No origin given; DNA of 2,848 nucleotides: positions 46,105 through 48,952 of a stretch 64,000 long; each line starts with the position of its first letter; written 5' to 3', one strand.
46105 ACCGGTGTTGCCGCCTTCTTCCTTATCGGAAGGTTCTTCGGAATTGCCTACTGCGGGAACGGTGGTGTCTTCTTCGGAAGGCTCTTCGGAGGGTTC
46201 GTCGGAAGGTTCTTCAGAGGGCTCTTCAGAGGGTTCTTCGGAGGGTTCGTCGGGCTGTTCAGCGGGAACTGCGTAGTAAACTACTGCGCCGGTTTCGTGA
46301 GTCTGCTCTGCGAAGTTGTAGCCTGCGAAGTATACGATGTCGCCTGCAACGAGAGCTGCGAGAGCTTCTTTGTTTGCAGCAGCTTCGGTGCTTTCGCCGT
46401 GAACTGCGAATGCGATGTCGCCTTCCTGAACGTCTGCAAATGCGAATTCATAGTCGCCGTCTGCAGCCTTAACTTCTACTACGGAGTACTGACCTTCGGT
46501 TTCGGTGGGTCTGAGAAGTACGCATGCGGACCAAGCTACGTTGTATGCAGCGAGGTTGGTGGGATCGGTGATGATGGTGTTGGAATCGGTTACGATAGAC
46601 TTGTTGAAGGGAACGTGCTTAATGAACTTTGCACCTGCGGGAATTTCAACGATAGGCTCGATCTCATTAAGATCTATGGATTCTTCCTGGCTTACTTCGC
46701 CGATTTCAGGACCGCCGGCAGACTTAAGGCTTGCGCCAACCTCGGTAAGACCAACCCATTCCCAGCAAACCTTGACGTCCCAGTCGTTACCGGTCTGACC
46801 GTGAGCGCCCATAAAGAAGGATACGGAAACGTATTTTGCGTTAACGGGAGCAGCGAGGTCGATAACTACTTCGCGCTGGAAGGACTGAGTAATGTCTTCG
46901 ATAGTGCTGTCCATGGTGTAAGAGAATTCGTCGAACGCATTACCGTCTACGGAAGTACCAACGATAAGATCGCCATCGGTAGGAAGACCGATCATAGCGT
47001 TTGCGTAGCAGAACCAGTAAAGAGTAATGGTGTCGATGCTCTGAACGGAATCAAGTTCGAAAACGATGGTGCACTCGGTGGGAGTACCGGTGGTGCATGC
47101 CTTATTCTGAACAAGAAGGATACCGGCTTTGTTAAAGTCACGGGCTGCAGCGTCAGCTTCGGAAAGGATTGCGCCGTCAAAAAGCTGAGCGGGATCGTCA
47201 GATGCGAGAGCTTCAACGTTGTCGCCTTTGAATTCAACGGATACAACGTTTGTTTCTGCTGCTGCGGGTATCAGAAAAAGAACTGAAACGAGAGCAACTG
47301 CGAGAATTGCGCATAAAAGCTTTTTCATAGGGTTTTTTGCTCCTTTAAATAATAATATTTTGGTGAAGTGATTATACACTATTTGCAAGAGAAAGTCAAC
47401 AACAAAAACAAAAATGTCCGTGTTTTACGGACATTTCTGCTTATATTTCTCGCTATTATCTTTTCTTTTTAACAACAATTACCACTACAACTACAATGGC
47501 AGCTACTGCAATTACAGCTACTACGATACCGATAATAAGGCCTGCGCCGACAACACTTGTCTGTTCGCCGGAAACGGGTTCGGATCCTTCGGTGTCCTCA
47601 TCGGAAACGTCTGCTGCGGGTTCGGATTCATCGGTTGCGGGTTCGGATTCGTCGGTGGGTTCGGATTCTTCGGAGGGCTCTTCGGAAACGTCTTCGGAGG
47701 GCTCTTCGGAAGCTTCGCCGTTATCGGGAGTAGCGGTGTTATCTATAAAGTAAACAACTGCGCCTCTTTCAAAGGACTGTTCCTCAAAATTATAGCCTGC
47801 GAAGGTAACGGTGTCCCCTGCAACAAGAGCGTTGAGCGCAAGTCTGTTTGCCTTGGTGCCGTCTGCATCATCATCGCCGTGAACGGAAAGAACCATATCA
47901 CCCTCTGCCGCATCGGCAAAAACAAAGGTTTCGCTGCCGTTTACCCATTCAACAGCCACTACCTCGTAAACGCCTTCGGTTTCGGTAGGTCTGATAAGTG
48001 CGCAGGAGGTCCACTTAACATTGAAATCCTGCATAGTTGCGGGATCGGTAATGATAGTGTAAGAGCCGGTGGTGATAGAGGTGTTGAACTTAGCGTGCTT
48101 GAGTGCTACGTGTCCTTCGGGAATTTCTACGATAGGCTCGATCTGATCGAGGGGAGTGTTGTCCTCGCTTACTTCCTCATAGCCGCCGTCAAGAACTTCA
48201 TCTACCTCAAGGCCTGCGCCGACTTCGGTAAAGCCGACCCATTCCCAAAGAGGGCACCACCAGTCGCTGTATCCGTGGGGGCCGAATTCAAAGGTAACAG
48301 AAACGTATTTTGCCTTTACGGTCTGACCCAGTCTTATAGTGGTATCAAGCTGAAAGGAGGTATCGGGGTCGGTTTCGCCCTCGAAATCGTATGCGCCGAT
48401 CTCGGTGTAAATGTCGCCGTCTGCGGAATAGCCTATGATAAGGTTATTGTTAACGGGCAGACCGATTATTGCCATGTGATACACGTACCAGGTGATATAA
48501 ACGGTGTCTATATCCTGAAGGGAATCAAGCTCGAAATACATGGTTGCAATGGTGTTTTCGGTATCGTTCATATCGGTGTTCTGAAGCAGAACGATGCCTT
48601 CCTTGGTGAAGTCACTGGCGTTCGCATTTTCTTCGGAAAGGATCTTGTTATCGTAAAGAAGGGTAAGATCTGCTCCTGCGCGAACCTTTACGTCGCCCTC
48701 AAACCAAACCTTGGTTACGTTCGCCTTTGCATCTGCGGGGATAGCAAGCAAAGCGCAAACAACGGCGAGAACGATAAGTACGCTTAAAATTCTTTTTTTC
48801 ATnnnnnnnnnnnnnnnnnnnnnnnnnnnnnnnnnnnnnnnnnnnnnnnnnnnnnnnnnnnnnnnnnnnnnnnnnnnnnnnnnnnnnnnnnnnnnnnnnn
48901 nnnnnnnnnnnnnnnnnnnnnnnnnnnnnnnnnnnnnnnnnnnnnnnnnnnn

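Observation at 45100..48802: Three tandem, independently transcribed surface proteins with PSEE acidic linkers and a lysine-tailed C-terminal anchor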

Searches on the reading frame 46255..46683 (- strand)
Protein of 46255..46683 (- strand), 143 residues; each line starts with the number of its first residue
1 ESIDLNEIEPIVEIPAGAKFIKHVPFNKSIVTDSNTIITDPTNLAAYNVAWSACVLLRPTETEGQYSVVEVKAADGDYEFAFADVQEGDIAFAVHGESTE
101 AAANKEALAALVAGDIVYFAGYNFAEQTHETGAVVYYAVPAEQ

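Call 32: predict_structure(alignment_id=A2)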
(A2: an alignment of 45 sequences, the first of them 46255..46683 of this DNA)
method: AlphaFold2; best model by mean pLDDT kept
length: 143 residues; sequences in the alignment: 45
mean_pLDDT: 93.4   pTM: 0.87
mean pLDDT of the five models: 93.4, 92.4, 92.2, 92.0, 91.5
residues with pLDDT >= 90: 125; 70-90: 14; 50-70: 3; < 50: 1
segments of 3 or more residues with pLDDT < 50: none
pLDDT, mean of each block of 10 residues (from residue 1): 80 92 97 97 95 98 97 91 96 96 95 97 97 91 55
secondary structure, 60 per line:
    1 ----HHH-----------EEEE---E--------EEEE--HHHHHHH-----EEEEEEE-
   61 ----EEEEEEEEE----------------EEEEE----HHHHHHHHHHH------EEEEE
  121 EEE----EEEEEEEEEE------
elements in order: E19-22 E35-38 H41-47 E53-59 E65-73 E90-94 H99-109 E116-123 E128-137

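Call 36: fold_search(model_id=the predicted structure, library=pdb)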
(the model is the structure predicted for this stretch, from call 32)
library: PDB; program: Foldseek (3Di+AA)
matches with E <= 10: 964; with E <= 0.001: 0
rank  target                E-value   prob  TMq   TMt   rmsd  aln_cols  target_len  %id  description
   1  6yjp_C                1.9e-01  0.08  0.18  0.13  13.7       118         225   14  Crystal structure of a complex between glycosylated NKp30 and its deglycosylated tumour ligand B7-H6 (released 2020-07-29)
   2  8ivx_A                3.5e-01  0.08  0.24  0.10  15.8       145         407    9  Crystal structure of NRP2 in complex with aNRP2-14 Fab fragment (released 2023-07-12)
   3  9pzg_W                3.8e-01  0.23  0.26  0.15   7.0        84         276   12  Bacterial ribosomal 2'-O-methyltransferase RsmI in complex with the small ribosomal subunit (released 2025-09-24)
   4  7f1g_D                4.5e-01  0.10  0.17  0.21  12.6        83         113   11  BACE2 xaperone complex with N-{3-[(4R,5R,6R)-2-amino-5-fluoro-4,6-dimethyl-5,6-dihydro-4H-1,3-thiazin-4-yl]-4-fluoroph (released 2022-02-23)
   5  6yjp_D                4.8e-01  0.06  0.18  0.14  13.8       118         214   14  Crystal structure of a complex between glycosylated NKp30 and its deglycosylated tumour ligand B7-H6 (released 2020-07-29)
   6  5lhn_B                5.4e-01  0.07  0.18  0.19  13.6       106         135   10  The catalytic domain of murine urokinase-type plasminogen activator in complex with the allosteric inhibitory nanobody (released 2017-06-28)
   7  9mml_H                5.7e-01  0.07  0.21  0.16  13.0       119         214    8  RB1 Fab bound to 1A6 anti-idiotype Fab (released 2025-01-08)
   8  8u5b_B                6.0e-01  0.13  0.27  0.30  11.3       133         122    6  Cryo-EM structure of human claudin-4 complex with Clostridium perfringens enterotoxin C-terminal domain and sFab COP-1 (released 2023-09-27)
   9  6jsz_D                6.0e-01  0.09  0.17  0.21  12.5        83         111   11  BACE2 xaperone complex with N-{3-[(5R)-3-amino-5-methyl-9,9-dioxo-2,9lambda6-dithia-4-azaspiro[5.5]undec-3-en-5-yl]-4- (released 2019-08-28)
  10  4pfe_B                7.2e-01  0.08  0.21  0.12  14.0       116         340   10  Crystal structure of vsfGFP-0 (released 2015-06-24)
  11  3ffy                  8.2e-01  0.25  0.30  0.36   4.3        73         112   12  Putative tetrapyrrole (corrin/porphyrin) methyltransferase from Bacteroides fragilis. (released 2008-12-16)
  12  6ov2_B                8.2e-01  0.07  0.23  0.26  12.6       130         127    8  Crystal structure of human claudin-9 in complex with Clostridium perfringens entertoxin C-terminal domain in closed fo (released 2019-09-04)
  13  3k7u_A                8.2e-01  0.06  0.20  0.22  12.9       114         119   10  Structure of essential protein from Trypanosoma brucei (released 2010-11-17)
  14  9pzg_V                8.7e-01  0.15  0.26  0.15   6.9        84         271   12  Bacterial ribosomal 2'-O-methyltransferase RsmI in complex with the small ribosomal subunit (released 2025-09-24)
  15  9g7k_C                8.7e-01  0.06  0.19  0.20  13.6       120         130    9  Staphylococcus aureus MazF in complex with Nanobody 12 (released 2024-07-31)
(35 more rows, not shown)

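Call 42: search_solved_structures(query=A3, max_evalue=10, show_alignments=2)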
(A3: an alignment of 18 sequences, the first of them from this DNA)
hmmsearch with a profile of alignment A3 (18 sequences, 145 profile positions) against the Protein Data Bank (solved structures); distinct sequences matched with E-value up to 10: 23.
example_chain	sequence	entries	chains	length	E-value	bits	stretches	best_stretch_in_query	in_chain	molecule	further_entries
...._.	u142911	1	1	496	0.041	16.7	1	22-93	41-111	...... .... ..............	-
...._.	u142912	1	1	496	0.063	16.1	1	22-92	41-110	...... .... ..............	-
8f9q_A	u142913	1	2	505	0.15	14.9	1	24-96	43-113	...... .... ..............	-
1z86_A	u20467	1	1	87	0.5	13.2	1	82-121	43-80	Alpha-1-syntrophin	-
2pdz_A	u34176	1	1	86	0.5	13.2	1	82-121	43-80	SYNTROPHIN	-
1qav_A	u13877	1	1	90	0.56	13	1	82-121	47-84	ALPHA-1 SYNTROPHIN (RESIDUES 77-171)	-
3f9z_A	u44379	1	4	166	0.83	12.5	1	70-112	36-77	Histone-lysine N-methyltransferase SETD8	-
2d4v_A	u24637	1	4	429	1.3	11.8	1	31-92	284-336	isocitrate dehydrogenase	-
1bl5_A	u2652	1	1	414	1.3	11.8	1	49-92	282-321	ISOCITRATE DEHYDROGENASE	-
1idd_A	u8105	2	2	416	1.3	11.8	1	49-92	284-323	ISOCITRATE DEHYDROGENASE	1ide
4p69_C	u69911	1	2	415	1.3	11.8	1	49-92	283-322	Isocitrate dehydrogenase [NADP]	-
4ajb_A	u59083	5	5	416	1.3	11.8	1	49-92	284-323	NADP ISOCITRATE DEHYDROGENASE | ISOCITRATE DEHYDROGENASE [NADP]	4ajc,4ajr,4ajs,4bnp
1ai2_A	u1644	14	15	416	1.3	11.8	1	49-92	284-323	ISOCITRATE DEHYDROGENASE | Isocitrate dehydrogenase [NADP] | NADP ISOCITRATE DEHYDROGENASE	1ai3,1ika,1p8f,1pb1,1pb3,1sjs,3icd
1hj6_A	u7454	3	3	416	1.3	11.8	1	49-92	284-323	ISOCITRATE DEHYDROGENASE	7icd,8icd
6icd_A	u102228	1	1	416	1.3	11.8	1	49-92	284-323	ISOCITRATE DEHYDROGENASE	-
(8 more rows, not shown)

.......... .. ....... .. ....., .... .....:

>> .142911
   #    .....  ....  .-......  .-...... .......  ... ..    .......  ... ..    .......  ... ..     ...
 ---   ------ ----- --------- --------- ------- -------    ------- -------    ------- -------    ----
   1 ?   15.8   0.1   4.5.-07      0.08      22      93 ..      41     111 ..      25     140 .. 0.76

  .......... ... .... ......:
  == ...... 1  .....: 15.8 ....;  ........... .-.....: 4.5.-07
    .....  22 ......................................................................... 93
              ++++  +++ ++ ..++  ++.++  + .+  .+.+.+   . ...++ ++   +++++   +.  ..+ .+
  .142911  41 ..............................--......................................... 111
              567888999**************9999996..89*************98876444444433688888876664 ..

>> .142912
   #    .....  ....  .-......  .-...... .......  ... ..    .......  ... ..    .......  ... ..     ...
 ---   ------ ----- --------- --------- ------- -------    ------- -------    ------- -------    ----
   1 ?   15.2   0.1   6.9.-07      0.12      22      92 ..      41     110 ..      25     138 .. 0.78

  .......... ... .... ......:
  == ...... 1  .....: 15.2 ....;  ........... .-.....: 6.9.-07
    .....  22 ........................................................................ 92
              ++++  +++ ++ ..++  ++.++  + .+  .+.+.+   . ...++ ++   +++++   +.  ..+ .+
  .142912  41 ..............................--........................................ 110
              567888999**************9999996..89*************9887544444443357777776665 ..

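Call 43: find_homologous_proteins(query=A3, max_evalue=0.001)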
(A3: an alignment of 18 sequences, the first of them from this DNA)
Query A3 (18 sequences) (143 aa, profile of the alignment): 4 proteins with E <= 0.001 among 3955 candidates.
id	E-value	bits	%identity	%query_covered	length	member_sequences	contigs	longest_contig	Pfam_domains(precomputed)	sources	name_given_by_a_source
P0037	3.9e-48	181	49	94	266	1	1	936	-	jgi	jgi:hypothetical protein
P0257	4.0e-11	61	29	57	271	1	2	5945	-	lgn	-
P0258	1.6e-6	46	28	48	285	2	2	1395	PF05808.17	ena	-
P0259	4.8e-5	41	-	-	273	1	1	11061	-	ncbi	-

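Call 49: search_protein_families(library=pfam, alignment_id=A3, max_evalue=1)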
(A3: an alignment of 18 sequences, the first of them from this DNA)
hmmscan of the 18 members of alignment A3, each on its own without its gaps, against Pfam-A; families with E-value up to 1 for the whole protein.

A. member 1, seq(143 aa): 1 family
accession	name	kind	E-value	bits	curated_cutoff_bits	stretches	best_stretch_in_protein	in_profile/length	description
PF15939.10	YmcE_antitoxin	-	0.22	12.2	27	0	13-53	11-52/76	Putative antitoxin of bacterial toxin-antitoxin system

B. families by the number of members that match (of 18 scanned): 15 families
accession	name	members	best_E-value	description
PF07398.16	MDMPI_C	2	0.03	MDMPI C-terminal domain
PF22509.2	CARDS-D2_trefoil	2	0.086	CARDS D2, beta trefoil domain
PF07803.16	GSG-1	1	0.014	GSG1-like protein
PF22367.1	FlgE_3rd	1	0.039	Flagellar hook protein FlgE, third domain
PF14258.12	DUF4350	1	0.045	Domain of unknown function (DUF4350)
PF20530.3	DUF6745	1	0.058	Domain of unknown function (DUF6745)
PF13180.12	PDZ_2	1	0.083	PDZ domain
PF01472.26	PUA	1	0.086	PUA domain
PF23504.1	YodE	1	0.093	YodE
PF19091.5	DUF5779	1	0.11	Family of unknown function (DUF5779)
PF11086.13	DUF2878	1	0.17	Protein of unknown function (DUF2878)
PF24957.1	DrmE_C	1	0.19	DISARM protein DrmE, C-terminal domain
PF24146.1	K1-lyase_C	1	0.21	K1 capsule-specific polysaccharide lyase, C-terminal domain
PF15939.10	YmcE_antitoxin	1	0.22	Putative antitoxin of bacterial toxin-antitoxin system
PF24509.1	TXNDC16_2nd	1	0.26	TXNDC16 second thioredoxin-like domain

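Call 75: fold_search(model_id=the predicted structure, library=viral)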
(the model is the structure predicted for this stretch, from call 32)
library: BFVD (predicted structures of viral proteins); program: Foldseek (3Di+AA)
matches with E <= 10: 563; with E <= 0.001: 0
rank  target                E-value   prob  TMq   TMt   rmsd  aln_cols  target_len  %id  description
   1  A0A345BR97            1.3e-01  0.05  0.16  0.04  14.4       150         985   16  (no name in the UniProt tables at hand)
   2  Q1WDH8                2.3e-01  0.08  0.19  0.14  13.3       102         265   17  (no name in the UniProt tables at hand)
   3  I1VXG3                2.8e-01  0.23  0.20  0.41   6.1        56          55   20  (no name in the UniProt tables at hand)
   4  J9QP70                2.8e-01  0.05  0.15  0.07  14.4       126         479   10  BppU N-terminal domain-containing protein [Listeria phage P70]
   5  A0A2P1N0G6            3.1e-01  0.06  0.15  0.24  10.6        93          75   15  (no name in the UniProt tables at hand)
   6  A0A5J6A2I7            3.1e-01  0.03  0.13  0.07  17.4       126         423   16  Putative tail fiber protein [Aeromonas phage MJG]
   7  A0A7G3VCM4            3.3e-01  0.11  0.25  0.10  14.5       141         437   11  (no name in the UniProt tables at hand)
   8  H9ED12                3.3e-01  0.06  0.19  0.05  13.8       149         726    9  Neck passage structure protein [Lactococcus phage ASCC191]
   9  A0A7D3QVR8            3.5e-01  0.04  0.15  0.07  15.1       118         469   11  Adenylation domain of GTP-dependent mRNA capping enzyme [Fadolivirus FV1/VV64]
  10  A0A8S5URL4            3.9e-01  0.03  0.14  0.09  15.6       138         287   15  Uncharacterized protein [Siphoviridae sp. ctg6c78]
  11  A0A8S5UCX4            4.7e-01  0.04  0.17  0.12  16.4       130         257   12  Tail fiber protein [Siphoviridae sp. ctgN495]
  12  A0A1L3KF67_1          5.0e-01  0.14  0.29  0.07  10.9       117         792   10  Uncharacterized protein [Wenzhou toti-like virus 1]
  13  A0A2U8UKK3            6.0e-01  0.08  0.26  0.13  13.2       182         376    9  Minor tail protein [Gordonia phage Sour]
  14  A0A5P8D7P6            6.7e-01  0.14  0.18  0.06   5.3        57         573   14  Minor tail protein [Gordonia phage Jabberwocky]
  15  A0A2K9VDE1            7.2e-01  0.12  0.25  0.38  10.7        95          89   10  Uncharacterized protein [Lactobacillus phage Semele]
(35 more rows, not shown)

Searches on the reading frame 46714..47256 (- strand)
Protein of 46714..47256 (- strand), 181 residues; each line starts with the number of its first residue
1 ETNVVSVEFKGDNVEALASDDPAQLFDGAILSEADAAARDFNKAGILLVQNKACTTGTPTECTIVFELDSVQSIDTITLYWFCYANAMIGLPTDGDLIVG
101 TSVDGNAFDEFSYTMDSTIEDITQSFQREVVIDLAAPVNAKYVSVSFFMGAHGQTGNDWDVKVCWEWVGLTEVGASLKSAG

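Call 66: search_solved_structures(query=A7, max_evalue=10, show_alignments=1)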
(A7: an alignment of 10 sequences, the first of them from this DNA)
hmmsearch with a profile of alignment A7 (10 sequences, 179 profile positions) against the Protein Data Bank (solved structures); distinct sequences matched with E-value up to 10: 3.
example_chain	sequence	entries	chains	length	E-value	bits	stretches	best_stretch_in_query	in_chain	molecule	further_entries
3g68_A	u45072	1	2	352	0.23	14.3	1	69-121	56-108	Putative phosphosugar isomerase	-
2j7m_A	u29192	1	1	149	0.61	12.9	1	100-145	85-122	HYALURONIDASE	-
2j1a_A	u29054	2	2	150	0.62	12.9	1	100-145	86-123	HYALURONIDASE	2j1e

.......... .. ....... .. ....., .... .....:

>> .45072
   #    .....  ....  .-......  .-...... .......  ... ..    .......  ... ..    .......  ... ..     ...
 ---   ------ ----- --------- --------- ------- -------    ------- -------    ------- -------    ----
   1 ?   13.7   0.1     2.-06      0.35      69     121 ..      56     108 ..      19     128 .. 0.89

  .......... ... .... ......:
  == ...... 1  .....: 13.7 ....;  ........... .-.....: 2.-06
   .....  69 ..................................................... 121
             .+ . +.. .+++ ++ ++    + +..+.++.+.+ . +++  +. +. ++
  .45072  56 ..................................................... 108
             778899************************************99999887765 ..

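Call 67: search_protein_families(library=pfam, alignment_id=A7, max_evalue=1)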
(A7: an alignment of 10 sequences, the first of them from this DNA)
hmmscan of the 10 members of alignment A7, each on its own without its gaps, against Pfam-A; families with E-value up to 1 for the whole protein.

A. member 1, seq(181 aa): 1 family
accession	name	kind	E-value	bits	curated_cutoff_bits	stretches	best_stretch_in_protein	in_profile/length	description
PF00754.31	F5_F8_type_C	-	0.059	13.9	28.2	1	62-147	35-112/127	F5/8 type C domain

B. families by the number of members that match (of 10 scanned): 6 families
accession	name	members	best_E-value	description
PF00754.31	F5_F8_type_C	6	9.7e-05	F5/8 type C domain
PF22633.2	F5_F8_type_C_2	3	5.9e-05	NedA-like, galactose-binding domain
PF01709.26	Transcrip_reg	1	0.08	TACO1/YebC second and third domain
PF18006.6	SepRS_C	1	0.096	O-phosphoseryl-tRNA synthetase C-terminal domain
PF08204.17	V-set_CD47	1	0.1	CD47 immunoglobulin-like domain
PF19453.4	DUF5991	1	0.2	Family of unknown function (DUF5991)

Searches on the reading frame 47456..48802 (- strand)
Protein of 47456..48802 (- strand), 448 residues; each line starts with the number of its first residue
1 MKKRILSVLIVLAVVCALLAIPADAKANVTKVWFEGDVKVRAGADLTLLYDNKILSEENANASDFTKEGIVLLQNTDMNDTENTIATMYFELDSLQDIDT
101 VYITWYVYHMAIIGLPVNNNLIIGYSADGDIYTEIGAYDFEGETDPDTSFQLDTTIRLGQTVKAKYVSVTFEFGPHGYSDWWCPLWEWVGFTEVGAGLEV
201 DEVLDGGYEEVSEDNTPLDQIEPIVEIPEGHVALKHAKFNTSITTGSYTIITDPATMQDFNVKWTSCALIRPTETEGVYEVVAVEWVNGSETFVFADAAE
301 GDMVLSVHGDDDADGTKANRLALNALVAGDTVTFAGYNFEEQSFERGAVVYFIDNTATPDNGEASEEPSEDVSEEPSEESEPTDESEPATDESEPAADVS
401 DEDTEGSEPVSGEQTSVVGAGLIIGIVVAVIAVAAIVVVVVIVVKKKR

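Call 3: search_protein_families(library=pfam, proteins=[window:47456-48802:-], max_evalue=1)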
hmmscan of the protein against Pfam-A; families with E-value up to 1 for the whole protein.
window:47456-48802:- (448 aa): 5 families
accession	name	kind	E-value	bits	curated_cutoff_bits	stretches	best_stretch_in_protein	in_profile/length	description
PF15756.10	DUF4690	-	2.8e-05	25.1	30.7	1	365-446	11-91/96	Small Novel Rich in Cartilage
PF05808.16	Podoplanin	-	0.0037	18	30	1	363-441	53-127/135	Podoplanin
PF07010.17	Endomucin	-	0.036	14.4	26.6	1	365-441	134-209/260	Endomucin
PF15677.10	CEND1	-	0.042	14.8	27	1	376-446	74-143/143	Cell cycle exit and neuronal differentiation protein 1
PF14610.12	Psg1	-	0.51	10.5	30.1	0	393-448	127-183/186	Ykl077w/Psg1 (Pma1 Stabilization in Golgi)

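Call 4: search_protein_families(library=ncbifam, proteins=[window:47456-48802:-], max_evalue=1)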
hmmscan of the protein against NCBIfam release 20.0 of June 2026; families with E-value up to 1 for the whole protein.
window:47456-48802:- (448 aa): 2 families
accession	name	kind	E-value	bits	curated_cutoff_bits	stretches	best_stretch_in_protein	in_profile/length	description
NF053819.1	EF0750_LPXTG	subfamily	0.13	12.8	47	0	1-27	1-28/105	EF2685/EF0750 family sortase-dependent surface protein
NF041742.1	WGxxGxxG_fam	subfamily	0.17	12.5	35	1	1-32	1-31/69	WGxxGxxG family protein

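Call 11: find_encoding_contigs(protein=window:47456-48802:-, flank=10000, max_places=4)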
Protein window:47456-48802:- (448 aa): no gene with exactly this product is on record in the collection.
